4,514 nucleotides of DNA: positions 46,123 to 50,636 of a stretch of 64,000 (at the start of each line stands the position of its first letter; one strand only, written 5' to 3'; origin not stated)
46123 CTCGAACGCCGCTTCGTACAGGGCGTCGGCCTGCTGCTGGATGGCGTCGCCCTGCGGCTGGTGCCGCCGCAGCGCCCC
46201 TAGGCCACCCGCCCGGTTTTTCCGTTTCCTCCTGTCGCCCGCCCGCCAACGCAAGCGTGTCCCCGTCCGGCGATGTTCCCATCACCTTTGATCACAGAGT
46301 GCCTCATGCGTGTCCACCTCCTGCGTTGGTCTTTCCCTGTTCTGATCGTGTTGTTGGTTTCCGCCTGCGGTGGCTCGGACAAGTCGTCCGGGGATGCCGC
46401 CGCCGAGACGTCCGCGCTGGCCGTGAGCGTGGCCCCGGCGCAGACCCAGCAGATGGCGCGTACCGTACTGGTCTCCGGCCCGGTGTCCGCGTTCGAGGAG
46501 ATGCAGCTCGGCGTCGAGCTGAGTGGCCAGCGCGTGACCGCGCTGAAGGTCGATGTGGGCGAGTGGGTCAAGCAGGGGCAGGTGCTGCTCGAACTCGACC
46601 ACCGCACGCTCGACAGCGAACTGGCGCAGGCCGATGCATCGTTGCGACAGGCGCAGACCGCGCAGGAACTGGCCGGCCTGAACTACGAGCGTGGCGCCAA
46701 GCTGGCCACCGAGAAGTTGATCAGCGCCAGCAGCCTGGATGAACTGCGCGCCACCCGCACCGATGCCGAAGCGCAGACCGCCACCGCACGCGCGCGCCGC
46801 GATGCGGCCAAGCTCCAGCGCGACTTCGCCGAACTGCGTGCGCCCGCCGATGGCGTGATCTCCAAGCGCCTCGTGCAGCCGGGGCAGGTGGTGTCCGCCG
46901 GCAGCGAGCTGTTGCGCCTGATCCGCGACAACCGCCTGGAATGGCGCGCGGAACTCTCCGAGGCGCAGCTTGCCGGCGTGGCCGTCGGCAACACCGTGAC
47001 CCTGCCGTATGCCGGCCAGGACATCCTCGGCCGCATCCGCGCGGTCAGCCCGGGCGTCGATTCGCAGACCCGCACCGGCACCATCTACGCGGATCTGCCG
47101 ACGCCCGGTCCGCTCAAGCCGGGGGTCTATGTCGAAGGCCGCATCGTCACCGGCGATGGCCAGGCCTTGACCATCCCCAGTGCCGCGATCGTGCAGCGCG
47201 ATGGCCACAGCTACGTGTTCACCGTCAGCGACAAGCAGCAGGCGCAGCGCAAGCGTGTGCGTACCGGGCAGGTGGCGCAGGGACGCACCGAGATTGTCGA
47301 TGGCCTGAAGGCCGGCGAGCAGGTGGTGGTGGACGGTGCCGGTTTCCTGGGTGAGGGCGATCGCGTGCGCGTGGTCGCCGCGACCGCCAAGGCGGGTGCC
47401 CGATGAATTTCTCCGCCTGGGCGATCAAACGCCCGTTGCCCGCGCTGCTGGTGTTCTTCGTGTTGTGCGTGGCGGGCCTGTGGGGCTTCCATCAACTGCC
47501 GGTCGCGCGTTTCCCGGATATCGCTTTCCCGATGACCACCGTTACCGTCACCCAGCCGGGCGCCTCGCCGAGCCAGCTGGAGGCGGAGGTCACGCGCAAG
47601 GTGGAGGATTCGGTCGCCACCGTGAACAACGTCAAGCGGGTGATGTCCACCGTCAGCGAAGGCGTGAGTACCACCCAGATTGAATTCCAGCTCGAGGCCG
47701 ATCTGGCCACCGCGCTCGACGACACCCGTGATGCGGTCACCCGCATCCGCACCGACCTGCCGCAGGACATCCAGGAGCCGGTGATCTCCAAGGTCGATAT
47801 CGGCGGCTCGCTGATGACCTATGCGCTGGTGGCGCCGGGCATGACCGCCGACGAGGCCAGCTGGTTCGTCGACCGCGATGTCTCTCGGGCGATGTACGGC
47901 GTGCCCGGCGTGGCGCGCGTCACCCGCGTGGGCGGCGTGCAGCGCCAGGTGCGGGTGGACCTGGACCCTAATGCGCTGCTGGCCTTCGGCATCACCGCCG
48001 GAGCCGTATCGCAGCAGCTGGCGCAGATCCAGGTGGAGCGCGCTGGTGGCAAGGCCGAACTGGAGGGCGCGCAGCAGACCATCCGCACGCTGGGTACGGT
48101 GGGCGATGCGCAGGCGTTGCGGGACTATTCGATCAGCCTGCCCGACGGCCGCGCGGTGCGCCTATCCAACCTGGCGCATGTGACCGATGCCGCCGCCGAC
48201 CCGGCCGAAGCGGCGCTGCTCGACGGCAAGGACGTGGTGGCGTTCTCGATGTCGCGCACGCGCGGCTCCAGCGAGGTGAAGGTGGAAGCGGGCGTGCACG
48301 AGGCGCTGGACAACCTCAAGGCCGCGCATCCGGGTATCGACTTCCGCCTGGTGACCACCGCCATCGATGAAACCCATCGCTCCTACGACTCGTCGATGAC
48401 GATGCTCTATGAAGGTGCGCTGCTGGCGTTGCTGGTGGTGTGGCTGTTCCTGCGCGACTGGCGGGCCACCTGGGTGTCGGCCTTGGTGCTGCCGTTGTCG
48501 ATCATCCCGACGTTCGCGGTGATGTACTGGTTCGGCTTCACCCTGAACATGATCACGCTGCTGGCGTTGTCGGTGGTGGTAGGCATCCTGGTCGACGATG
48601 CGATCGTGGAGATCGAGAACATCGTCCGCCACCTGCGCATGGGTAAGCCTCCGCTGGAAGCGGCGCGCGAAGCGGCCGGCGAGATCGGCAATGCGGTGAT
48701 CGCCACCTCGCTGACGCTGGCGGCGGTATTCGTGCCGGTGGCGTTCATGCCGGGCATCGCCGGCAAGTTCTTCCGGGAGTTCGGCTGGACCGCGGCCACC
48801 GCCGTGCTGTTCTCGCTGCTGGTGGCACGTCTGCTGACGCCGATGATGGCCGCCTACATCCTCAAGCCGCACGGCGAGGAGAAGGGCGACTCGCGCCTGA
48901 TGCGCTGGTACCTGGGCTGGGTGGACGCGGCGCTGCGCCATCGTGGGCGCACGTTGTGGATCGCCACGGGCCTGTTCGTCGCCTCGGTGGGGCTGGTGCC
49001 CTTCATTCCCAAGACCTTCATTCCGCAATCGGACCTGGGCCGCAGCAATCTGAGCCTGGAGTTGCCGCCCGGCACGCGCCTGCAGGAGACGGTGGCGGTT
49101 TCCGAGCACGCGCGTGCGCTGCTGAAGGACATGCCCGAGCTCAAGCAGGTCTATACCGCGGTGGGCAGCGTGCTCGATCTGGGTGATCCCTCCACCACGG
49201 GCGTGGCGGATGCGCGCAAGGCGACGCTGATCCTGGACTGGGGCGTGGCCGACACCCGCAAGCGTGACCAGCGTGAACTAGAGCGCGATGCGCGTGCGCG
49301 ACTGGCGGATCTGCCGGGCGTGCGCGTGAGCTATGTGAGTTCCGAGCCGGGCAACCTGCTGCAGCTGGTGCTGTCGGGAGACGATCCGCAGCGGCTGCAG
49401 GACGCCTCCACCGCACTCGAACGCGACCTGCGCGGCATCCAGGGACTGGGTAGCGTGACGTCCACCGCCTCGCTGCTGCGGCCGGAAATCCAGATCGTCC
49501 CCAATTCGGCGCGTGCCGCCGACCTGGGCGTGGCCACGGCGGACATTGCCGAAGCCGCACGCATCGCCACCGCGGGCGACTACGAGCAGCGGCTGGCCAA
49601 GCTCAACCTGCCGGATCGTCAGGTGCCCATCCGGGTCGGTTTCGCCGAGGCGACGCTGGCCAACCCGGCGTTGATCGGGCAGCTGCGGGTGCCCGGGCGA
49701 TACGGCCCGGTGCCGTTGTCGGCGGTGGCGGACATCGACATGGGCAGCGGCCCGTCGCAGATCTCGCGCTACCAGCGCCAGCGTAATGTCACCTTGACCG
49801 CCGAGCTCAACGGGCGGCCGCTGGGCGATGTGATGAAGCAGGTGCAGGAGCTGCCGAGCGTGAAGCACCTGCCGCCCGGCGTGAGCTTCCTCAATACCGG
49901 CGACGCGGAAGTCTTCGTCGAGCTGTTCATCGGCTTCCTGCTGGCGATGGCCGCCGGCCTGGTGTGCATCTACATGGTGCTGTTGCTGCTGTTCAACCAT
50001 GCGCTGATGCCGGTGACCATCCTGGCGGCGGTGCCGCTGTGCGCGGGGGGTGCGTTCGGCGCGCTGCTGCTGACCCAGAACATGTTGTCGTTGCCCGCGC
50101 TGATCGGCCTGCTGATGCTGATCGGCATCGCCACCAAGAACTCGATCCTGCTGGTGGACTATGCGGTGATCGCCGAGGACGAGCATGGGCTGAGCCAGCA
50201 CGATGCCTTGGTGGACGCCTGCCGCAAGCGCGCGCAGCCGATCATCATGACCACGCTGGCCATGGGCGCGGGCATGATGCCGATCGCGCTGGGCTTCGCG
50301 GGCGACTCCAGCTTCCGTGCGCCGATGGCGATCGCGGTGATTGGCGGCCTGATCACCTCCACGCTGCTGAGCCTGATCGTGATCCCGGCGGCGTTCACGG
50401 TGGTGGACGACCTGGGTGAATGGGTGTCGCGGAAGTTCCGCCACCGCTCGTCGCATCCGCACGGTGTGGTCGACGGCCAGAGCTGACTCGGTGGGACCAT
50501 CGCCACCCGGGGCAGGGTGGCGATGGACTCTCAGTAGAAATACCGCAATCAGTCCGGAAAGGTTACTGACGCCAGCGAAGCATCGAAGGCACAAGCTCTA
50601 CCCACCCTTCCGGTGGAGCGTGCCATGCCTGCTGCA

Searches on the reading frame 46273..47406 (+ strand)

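Call 12: search_protein_families(library=pfam, proteins=[window:46273-47406:+], max_evalue=0.001)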
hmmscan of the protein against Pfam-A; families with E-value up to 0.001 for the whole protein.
window:46273-47406:+ (377 aa): 4 families
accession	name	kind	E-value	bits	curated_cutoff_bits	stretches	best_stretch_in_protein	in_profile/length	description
PF13437.12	HlyD_3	-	1.5e-21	77.5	22.2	1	188-284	2-106/106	HlyD family secretion protein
PF16576.10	HlyD_D23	-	3.2e-19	69.5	30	1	63-287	4-214/214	Barrel-sandwich domain of CusB or HlyD membrane-fusion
PF13533.13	Biotin_lipoyl_2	-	7.4e-06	26.1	29.8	0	84-109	8-32/32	Biotin-lipoyl like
PF00364.28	Biotin_lipoyl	-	1.2e-05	25.5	22.1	0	187-216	44-73/73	Biotin-requiring enzyme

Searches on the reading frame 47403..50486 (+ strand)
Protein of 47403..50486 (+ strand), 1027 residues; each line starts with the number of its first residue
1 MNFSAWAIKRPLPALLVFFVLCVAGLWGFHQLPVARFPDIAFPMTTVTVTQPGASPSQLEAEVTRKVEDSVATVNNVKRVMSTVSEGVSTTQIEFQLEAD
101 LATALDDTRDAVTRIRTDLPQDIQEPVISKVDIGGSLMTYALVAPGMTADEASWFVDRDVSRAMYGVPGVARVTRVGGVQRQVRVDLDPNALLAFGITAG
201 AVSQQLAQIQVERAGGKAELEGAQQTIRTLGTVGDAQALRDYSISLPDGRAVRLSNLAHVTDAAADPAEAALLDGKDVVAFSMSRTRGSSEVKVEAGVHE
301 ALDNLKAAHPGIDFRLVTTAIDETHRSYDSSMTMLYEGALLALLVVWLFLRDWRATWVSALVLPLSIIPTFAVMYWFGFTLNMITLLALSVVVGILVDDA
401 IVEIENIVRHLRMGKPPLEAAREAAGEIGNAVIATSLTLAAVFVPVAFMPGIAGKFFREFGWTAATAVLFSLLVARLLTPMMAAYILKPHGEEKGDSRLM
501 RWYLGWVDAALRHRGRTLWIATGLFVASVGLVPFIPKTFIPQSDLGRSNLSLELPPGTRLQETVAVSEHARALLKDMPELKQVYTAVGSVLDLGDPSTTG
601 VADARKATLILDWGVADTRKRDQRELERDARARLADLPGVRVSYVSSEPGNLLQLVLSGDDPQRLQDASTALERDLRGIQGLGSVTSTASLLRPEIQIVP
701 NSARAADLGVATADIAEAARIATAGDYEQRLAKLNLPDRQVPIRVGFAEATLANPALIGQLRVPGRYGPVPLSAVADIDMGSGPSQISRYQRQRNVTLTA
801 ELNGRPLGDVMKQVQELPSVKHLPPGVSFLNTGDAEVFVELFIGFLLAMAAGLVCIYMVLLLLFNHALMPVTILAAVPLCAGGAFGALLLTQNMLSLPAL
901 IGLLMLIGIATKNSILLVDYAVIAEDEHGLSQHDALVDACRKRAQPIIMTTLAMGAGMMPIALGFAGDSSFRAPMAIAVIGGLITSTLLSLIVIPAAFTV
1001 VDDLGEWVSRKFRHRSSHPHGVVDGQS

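Call 12: search_protein_families(library=pfam, proteins=[window:47403-50486:+], max_evalue=0.001)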
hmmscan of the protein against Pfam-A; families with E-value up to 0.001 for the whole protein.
window:47403-50486:+ (1027 aa): 4 families
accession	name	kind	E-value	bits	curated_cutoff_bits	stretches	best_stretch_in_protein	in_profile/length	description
PF00873.25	ACR_tran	-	1.4e-221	738.5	28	1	4-1001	2-1020/1021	AcrB/AcrD/AcrF family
PF03176.21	MMPL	-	4.8e-08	32.8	20.5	2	256-486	63-302/333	MMPL family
PF02355.23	SecD_SecF_C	-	6.1e-06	26.2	20.5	1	339-460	40-160/189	Protein export membrane protein SecD/SecF, C-terminal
PF02460.24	Patched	-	0.00035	20.8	23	1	358-473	33-144/156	Patched SSD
